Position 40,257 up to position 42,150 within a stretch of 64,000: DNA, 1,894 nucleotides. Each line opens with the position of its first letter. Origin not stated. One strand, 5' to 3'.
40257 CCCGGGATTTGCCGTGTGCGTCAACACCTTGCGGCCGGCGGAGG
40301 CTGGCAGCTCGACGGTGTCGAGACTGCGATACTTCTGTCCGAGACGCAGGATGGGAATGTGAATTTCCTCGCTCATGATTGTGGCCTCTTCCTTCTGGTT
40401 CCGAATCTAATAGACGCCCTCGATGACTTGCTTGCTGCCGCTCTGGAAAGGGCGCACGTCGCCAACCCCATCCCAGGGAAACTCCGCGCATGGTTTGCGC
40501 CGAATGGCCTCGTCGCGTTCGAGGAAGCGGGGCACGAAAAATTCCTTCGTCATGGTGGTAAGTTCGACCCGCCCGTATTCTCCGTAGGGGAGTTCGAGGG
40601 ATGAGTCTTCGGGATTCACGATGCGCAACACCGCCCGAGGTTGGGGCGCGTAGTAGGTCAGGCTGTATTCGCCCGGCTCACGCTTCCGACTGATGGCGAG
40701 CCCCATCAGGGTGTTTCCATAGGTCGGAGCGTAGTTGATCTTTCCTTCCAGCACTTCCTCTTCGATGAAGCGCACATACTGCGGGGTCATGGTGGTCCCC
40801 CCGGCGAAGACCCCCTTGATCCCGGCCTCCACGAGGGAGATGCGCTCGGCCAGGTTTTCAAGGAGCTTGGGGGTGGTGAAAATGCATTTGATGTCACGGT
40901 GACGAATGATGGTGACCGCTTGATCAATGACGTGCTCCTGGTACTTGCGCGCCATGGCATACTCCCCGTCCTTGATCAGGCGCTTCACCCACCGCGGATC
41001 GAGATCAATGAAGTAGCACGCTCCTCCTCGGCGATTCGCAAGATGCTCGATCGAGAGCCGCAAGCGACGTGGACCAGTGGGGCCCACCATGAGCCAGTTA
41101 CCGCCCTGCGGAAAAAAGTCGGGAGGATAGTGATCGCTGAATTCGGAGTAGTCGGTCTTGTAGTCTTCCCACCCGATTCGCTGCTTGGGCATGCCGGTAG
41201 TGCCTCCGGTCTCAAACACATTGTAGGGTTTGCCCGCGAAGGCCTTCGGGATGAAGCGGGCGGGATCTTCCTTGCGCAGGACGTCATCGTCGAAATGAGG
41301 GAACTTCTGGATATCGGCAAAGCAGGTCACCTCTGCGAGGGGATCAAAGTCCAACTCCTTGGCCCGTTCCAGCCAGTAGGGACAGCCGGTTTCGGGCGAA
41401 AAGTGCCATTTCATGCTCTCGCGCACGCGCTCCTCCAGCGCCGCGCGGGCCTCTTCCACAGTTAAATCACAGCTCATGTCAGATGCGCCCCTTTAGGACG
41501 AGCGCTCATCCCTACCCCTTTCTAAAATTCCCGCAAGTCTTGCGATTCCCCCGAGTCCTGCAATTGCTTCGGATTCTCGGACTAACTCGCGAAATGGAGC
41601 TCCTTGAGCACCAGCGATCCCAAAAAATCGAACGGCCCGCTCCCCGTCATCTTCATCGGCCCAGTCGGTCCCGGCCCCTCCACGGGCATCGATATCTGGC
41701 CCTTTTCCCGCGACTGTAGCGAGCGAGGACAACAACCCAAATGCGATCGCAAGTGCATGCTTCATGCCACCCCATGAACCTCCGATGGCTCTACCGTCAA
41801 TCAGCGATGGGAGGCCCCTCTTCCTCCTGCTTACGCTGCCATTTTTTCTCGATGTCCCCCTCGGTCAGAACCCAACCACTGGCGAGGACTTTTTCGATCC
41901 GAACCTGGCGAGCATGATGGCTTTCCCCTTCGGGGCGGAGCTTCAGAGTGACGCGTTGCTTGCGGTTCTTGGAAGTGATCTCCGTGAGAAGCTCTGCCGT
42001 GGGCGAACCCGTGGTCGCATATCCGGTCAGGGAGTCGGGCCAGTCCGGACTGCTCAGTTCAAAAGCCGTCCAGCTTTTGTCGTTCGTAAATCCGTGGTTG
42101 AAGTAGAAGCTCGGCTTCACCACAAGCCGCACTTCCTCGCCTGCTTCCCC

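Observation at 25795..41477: Thirteen-gene, tightly coupled biosynthesis-plus-export locus that fits no standard BGC class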

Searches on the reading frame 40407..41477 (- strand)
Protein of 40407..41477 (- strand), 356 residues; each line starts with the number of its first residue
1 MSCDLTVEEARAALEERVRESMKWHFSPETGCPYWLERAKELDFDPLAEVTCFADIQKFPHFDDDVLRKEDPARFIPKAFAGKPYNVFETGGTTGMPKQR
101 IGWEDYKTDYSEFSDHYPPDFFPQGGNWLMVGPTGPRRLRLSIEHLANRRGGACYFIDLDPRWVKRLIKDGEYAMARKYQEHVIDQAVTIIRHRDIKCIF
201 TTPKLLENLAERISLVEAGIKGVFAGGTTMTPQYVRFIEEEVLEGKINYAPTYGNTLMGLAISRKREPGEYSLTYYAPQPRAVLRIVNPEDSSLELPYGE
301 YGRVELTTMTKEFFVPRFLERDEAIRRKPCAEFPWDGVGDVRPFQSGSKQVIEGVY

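Call 3: search_protein_families(library=pfam, proteins=[window:40407-41477:-], max_evalue=0.01)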
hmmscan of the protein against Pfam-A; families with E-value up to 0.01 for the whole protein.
window:40407-41477:- (356 aa): 1 family
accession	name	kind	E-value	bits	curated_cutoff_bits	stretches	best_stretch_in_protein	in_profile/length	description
PF00501.34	AMP-binding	-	0.00011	21.6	29.9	0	186-292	247-361/384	AMP-binding enzyme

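Call 5: search_protein_families(library=ncbifam, proteins=[window:40407-41477:-], max_evalue=0.01)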
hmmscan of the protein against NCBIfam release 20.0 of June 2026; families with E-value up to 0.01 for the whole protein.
window:40407-41477:- (356 aa): 2 families
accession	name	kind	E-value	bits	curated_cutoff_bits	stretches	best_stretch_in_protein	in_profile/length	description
NF045666.1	DVU1553_fam_AMP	equivalog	6.3e-05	22.2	300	1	183-312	170-295/331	DVU_1553 family AMP-dependent CoA ligase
TIGR03335.1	F390_ftsA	equivalog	0.00041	19.2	458.7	1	10-123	14-124/445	coenzyme F390 synthetase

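Call 9: search_solved_structures(query=window:40407-41477:-, max_evalue=1)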
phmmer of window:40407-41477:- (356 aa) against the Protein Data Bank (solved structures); distinct sequences matched with E-value up to 1: 3.
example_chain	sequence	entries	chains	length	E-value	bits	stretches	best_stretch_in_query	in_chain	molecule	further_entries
3l2k_A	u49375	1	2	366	1.4e-52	182.6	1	18-356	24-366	EhpF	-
3hgu_A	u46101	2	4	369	1.5e-52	182.6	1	18-356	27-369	EhpF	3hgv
8kac_A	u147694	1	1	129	0.16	14.7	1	126-217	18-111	De novo design protein -NX1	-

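Call 29: search_protein_representatives(protein=window:40407-41477:-)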
Query: 356 residues. Proteins with E-value up to 0.001 (for the whole library): 1426; up to 1e-10: 843; up to 1e-30: 219. The best 150 are listed.
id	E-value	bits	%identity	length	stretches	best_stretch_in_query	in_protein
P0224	4.9e-130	450.7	54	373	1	7-356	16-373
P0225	3.2e-107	375.7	63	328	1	13-261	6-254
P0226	3.7e-96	339.3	60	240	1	5-238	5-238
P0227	1.4e-95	337.4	67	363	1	77-292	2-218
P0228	2.4e-95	336.6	47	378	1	8-356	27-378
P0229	1.0e-84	301.6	48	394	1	10-356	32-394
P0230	1.2e-84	301.4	52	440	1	74-334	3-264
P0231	1.2e-84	301.4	58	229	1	130-356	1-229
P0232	5.0e-83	296.1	42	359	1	12-356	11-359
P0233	5.7e-82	292.6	51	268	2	6-192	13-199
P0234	8.6e-82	292.0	57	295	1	9-234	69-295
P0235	7.1e-81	289.0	58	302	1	74-291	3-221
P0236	1.5e-78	281.3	57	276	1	4-205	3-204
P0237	5.4e-78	279.5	43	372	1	14-356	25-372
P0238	1.1e-77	278.5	59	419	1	58-285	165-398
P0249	5.3e-69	249.9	38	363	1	13-356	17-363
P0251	5.1e-68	246.7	38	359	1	11-356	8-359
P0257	1.2e-63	232.3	38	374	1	15-356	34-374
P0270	2.5e-60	221.4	38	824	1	15-356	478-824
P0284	5.3e-54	200.6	36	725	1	13-356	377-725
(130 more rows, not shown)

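Call 31: list_cluster_members(proteins=[P0224, P0228, P0229, P0232, P0237, P0249, P0251, P0257, P0270, P0284])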
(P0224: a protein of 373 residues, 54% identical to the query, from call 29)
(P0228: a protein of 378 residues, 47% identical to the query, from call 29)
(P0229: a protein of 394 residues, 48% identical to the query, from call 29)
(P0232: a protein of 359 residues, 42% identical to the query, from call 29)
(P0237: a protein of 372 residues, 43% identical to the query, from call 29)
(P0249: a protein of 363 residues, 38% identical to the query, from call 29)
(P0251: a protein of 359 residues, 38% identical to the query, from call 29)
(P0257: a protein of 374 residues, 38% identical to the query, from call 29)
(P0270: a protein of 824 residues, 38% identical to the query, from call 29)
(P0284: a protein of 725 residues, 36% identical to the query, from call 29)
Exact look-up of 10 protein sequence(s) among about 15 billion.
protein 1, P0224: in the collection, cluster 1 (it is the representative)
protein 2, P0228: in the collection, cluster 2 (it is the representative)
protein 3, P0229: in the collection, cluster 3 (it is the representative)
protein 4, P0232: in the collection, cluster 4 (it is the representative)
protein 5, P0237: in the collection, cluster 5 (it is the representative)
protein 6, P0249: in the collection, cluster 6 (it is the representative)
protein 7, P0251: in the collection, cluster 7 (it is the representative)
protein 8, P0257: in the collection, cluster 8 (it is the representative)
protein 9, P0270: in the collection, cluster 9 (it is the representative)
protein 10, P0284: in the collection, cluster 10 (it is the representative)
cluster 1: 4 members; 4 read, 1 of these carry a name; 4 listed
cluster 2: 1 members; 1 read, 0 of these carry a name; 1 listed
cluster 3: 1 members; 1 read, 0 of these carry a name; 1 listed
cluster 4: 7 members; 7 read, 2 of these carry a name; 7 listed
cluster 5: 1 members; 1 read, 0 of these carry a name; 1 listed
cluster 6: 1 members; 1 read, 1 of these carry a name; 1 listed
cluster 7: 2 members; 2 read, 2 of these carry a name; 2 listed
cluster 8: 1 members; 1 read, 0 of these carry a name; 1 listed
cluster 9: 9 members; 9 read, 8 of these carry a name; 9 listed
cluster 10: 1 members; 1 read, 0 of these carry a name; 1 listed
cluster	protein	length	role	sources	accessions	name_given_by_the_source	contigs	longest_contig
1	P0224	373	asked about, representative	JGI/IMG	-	hypothetical protein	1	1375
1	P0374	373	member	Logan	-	-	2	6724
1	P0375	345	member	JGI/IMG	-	-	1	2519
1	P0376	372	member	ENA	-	-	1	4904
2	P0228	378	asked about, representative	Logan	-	-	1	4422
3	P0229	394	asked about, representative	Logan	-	-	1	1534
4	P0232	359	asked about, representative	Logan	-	-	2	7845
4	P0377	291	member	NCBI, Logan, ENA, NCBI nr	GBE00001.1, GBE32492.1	AMP-binding enzyme [bacterium BMS3Abin07]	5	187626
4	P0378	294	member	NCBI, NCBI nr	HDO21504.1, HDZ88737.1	MAG TPA: hypothetical protein ENH38_08995 [Nitrospirae bacterium] | hypothetical protein [Nitrospirota bacterium]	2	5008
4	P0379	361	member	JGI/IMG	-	-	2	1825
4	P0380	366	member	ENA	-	-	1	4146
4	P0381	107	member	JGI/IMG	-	-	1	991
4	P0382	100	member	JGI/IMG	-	-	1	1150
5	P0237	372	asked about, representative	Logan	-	-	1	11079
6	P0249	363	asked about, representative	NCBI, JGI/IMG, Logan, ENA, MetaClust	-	hypothetical protein | \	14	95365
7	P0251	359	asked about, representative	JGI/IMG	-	phenylacetate-coenzyme A ligase PaaK-like adenylate-forming protein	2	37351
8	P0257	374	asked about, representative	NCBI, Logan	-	-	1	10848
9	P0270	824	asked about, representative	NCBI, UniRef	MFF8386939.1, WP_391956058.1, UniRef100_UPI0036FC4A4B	aminotransferase class III-fold pyridoxal phosphate-dependent enzyme [Streptomyces ... | aminotransferase class III-fold pyridoxal phosphate-dependent enzyme n=1 Tax=Streptomyces ...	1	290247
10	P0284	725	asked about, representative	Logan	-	-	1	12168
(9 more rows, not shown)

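Call 60: search_dna_similar(query=window:40407-41477:-, collection=plasmids, mode=protein, max_rows=15)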
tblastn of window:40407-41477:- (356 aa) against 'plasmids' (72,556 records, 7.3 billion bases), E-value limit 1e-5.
Records with a match: 29; places in all: 29; records where one place covers at least 80% of the query: 29.
Best place of each record, by identity: <60% 29.
By first word of the organism name: Streptomyces 19; Pantoea 4; Streptantibioticus 2; Halomarina 1; Escherichia 1; Burkholderia 1; Halalkalicoccus 1.
By predicted mobility (MOB-suite, as given by PLSDB): non-mobilizable 24; mobilizable 3; conjugative 2.
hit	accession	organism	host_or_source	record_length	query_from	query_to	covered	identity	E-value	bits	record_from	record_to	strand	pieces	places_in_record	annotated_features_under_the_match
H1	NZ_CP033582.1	Streptomyces sp. ADI95-16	-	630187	22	356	94%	37.9%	6e-70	244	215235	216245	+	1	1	AMP-binding protein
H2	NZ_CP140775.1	Streptomyces goshikiensis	cell culture,soil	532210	22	356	94%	37.9%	6e-70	244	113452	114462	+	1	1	AMP-binding protein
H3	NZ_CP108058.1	Streptomyces goshikiensis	-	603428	22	356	94%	37.9%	6e-70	244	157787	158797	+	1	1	AMP-binding protein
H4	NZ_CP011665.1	Streptomyces sp. Mg1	-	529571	22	356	94%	37.9%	9e-70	243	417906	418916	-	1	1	AMP-binding protein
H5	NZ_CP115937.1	Streptomyces goshikiensis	microorganism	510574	22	356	94%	37.9%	9e-70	243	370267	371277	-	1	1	AMP-binding protein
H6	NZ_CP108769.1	Streptomyces goshikiensis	-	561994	22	356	94%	37.9%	9e-70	243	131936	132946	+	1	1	AMP-binding protein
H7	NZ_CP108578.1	Streptomyces goshikiensis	-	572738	22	356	94%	37.9%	1e-69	243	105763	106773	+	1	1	AMP-binding protein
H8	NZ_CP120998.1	Streptomyces sp. Mut1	-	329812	22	356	94%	37.0%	5e-57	207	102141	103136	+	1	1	arylcarboxylate reductase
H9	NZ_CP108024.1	Streptomyces sp. NBC_00316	-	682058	22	356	94%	37.0%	3e-56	204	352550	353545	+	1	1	arylcarboxylate reductase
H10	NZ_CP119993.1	Halomarina sp. PSR21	cell culture,saline soil from Tarim ...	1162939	25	356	93%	37.0%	2e-52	193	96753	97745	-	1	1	record has no annotation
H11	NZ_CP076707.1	Escherichia coli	-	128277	22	356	94%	36.5%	4e-53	195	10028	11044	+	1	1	phenazine antibiotic biosynthesis protein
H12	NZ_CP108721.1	Streptomyces sp. NBC_00998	-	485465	21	356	94%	36.2%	2e-63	225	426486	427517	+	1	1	phenazine biosynthesis protein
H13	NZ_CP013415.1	Burkholderia ubonensis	soil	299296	21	356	94%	35.6%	4e-53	196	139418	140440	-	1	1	AMP-binding protein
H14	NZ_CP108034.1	Streptomyces sp. NBC_00304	-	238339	22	356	94%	35.5%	2e-52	193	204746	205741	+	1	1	arylcarboxylate reductase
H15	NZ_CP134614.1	Streptomyces sp. ITFR-6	Ips typographus,whole organism,Ips ...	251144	22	356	94%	35.5%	2e-52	193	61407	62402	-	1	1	arylcarboxylate reductase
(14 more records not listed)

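Call 61: get_annotated_region(hit=H8, flank=6000)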
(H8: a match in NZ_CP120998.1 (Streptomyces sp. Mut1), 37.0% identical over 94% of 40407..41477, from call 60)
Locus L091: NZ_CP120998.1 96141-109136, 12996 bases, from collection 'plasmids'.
description: Streptomyces sp. Mut1 plasmid unnamed1
organism: Streptomyces sp. Mut1 (NCBI taxid 3033811)
taxonomy: Bacteria; Actinomycetota; Actinomycetes; Kitasatosporales; Streptomycetaceae; Streptomyces; Streptomyces sp. Mut1
host: -; source: -; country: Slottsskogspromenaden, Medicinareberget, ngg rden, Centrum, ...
typing (MOB-suite, as given by PLSDB): non-mobilizable; replicon rep_cluster_1910
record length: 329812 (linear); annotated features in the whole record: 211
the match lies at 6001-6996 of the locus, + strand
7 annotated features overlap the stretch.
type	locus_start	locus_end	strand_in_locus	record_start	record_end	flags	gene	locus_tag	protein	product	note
CDS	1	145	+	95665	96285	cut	-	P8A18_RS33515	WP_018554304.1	LysE family translocator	-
CDS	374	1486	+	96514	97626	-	trpS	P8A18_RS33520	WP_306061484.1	tryptophan--tRNA ligase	GO:0006436 - tryptophanyl-tRNA aminoacylation [Evidence IEA]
CDS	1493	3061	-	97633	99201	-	-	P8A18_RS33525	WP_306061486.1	bifunctional 3-(3-hydroxy-phenyl)propionate/3-hydroxycinnamic acid hydroxylase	-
CDS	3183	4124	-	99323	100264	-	-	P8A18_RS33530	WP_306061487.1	hypothetical protein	-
CDS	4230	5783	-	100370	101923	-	-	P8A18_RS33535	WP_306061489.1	FAD-dependent monooxygenase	-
CDS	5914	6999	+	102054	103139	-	-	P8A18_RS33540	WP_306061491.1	arylcarboxylate reductase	-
CDS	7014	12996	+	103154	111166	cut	-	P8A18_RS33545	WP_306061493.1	type I polyketide synthase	-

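Call 62: get_annotated_region(hit=H11, flank=6000)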
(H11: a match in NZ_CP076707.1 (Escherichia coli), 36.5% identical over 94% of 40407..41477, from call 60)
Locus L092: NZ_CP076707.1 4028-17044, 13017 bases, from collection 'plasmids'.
description: Escherichia coli O170:H18 strain CFIAFB20120266 plasmid unnamed1, complete sequence
organism: Escherichia coli (NCBI taxid 2848145)
taxonomy: Bacteria; Pseudomonadota; Gammaproteobacteria; Enterobacterales; Enterobacteriaceae; Escherichia; Escherichia coli
host: -; source: -; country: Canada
typing (MOB-suite, as given by PLSDB): non-mobilizable; replicon IncFIB
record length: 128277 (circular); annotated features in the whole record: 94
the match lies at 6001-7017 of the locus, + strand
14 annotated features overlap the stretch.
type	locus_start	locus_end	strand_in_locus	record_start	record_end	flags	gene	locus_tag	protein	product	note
CDS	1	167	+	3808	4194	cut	-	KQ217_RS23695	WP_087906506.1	VOC family protein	-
CDS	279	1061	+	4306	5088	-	-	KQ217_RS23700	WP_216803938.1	SDR family NAD(P)-dependent oxidoreductase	-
CDS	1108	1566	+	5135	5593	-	-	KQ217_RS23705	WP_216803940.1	PhzA/PhzB family protein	GO:0017000 - antibiotic biosynthetic process [Evidence IEA]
CDS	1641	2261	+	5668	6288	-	-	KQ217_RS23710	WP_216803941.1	isochorismatase family protein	-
CDS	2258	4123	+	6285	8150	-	-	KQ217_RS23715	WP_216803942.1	anthranilate synthase family protein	-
CDS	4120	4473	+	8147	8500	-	-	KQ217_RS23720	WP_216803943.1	hypothetical protein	-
CDS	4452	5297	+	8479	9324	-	-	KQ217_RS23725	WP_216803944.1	PhzF family phenazine biosynthesis protein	GO:0009058 - biosynthetic process [Evidence IEA]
CDS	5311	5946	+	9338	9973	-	-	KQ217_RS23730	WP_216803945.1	pyridoxal 5'-phosphate synthase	GO:0008615 - pyridoxine biosynthetic process [Evidence IEA]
CDS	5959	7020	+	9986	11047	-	-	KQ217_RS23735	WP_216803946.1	phenazine antibiotic biosynthesis protein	-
CDS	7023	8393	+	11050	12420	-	-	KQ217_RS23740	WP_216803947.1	aldehyde dehydrogenase family protein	-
CDS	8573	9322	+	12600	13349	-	-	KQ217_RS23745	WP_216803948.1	hypothetical protein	-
CDS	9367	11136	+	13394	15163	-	-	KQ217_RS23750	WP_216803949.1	non-ribosomal peptide synthetase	-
CDS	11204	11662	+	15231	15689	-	-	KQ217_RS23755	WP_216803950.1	hypothetical protein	-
CDS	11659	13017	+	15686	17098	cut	-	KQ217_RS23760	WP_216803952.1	FAD-dependent oxidoreductase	-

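Call 84: search_protein_families(library=padloc, proteins=[window:40407-41477:-], max_evalue=0.001)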
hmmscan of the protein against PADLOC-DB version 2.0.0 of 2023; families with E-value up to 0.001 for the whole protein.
window:40407-41477:- (356 aa): 0 families

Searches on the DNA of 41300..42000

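Call 56: search_rna_families(source=window, start=41300, end=42000, threshold=evalue, max_evalue=10)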
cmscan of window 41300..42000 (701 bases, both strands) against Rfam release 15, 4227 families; matches with E-value up to 10: 2.
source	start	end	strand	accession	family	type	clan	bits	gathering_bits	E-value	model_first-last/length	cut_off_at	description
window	41837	41893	-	RF01696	Chlorobi-1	Gene; sRNA;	-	10.7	50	9.4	1-67/67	no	Chlorobi-1 RNA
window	41637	41660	-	RF01126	sR41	Gene; snRNA; snoRNA; CD-box;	-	10.6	54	8.3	1-53/53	no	Small nucleolar RNA sR41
